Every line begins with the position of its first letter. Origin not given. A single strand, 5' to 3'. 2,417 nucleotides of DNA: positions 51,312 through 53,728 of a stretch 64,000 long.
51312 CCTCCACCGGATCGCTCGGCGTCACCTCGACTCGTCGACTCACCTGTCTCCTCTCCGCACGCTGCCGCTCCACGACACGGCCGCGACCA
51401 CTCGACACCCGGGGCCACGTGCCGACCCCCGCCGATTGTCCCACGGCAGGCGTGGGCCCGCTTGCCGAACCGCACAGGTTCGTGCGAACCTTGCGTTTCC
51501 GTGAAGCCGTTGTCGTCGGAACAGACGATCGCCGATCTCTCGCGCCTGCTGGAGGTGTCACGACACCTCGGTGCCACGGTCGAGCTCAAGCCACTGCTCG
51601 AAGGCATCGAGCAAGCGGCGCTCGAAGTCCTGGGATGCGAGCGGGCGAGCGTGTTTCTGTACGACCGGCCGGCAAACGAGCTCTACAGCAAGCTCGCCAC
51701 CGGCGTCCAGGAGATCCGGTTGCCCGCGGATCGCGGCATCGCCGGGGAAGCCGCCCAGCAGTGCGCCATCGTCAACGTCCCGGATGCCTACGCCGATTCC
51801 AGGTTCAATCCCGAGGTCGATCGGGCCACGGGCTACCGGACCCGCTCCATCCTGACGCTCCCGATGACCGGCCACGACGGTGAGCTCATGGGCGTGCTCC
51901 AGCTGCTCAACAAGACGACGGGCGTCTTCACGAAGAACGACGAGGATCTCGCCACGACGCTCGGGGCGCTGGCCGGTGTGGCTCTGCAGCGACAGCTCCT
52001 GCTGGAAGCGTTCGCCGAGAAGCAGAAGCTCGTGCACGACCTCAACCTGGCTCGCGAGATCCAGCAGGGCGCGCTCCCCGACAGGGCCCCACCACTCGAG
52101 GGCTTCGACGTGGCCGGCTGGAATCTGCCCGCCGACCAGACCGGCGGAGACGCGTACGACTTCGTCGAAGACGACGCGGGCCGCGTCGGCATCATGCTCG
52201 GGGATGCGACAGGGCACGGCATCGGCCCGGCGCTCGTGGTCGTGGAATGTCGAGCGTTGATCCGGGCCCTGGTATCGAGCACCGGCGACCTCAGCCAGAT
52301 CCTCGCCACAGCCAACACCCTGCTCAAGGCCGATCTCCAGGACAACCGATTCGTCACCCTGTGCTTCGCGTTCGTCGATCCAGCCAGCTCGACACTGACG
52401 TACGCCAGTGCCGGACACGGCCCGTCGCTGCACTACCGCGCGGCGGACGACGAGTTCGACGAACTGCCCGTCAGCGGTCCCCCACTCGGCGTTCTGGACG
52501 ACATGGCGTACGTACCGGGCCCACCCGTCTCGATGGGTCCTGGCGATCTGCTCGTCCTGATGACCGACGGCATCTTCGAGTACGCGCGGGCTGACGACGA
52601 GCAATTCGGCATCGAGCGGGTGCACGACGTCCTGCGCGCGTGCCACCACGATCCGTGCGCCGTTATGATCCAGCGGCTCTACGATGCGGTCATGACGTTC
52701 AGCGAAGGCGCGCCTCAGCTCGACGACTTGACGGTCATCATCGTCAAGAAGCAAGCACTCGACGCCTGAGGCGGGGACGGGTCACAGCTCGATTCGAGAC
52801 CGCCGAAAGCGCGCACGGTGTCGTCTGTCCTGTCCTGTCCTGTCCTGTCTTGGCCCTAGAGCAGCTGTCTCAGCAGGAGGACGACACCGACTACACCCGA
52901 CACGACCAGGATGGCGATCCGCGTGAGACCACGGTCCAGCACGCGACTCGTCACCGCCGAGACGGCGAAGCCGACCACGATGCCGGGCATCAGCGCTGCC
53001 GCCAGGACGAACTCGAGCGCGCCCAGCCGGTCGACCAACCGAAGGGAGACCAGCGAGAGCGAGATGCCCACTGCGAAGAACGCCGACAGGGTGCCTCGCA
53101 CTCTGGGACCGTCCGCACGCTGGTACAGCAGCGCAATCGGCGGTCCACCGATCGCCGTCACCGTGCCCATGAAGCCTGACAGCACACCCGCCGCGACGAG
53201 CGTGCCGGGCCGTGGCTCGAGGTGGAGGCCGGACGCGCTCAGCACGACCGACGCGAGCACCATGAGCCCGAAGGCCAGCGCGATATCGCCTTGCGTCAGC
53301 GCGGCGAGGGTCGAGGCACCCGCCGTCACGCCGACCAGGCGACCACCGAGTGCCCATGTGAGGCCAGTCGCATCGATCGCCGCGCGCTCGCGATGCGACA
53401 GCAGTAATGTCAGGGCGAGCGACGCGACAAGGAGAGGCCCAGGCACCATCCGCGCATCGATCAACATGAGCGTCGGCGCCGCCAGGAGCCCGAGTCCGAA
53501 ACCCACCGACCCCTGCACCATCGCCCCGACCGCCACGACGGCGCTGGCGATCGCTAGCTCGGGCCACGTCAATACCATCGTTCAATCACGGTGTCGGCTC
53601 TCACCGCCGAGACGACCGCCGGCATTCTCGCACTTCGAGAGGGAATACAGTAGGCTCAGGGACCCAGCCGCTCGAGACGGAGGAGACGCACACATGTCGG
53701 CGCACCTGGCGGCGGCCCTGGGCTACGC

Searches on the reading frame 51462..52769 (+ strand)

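Call 56: search_protein_families(library=pfam, proteins=[window:51462-52769:+], max_evalue=0.0001)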
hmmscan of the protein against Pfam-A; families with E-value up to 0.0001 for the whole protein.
window:51462-52769:+ (435 aa): 4 families
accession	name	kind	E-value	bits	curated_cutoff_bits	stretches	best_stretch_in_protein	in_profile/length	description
PF07228.17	SpoIIE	-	2.5e-45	155.2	25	1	239-429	2-190/192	Stage II sporulation protein E (SpoIIE)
PF01590.32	GAF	-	2.2e-18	67.5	22.4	1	45-175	5-133/133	GAF domain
PF13185.12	GAF_2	-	3.7e-12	47.1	28.6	1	45-176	7-136/136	GAF domain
PF13492.12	GAF_3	-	6.3e-08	33.5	27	1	43-177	3-129/129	GAF domain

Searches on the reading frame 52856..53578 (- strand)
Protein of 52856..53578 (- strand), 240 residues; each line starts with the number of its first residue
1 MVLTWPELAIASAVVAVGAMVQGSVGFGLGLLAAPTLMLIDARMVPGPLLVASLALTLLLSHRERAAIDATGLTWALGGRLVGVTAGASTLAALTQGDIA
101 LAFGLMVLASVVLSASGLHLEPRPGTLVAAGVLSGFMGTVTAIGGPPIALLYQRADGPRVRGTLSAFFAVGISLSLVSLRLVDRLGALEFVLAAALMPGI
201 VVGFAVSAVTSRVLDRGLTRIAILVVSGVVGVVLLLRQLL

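Call 56: search_protein_families(library=pfam, proteins=[window:52856-53578:-], max_evalue=0.0001)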
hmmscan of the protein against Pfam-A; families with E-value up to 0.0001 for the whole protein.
window:52856-53578:- (240 aa): 1 family
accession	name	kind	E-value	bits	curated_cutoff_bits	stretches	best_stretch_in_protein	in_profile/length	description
PF01925.25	TauE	-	2.7e-20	73.5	32.6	1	13-233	4-236/237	Sulfite exporter TauE/SafE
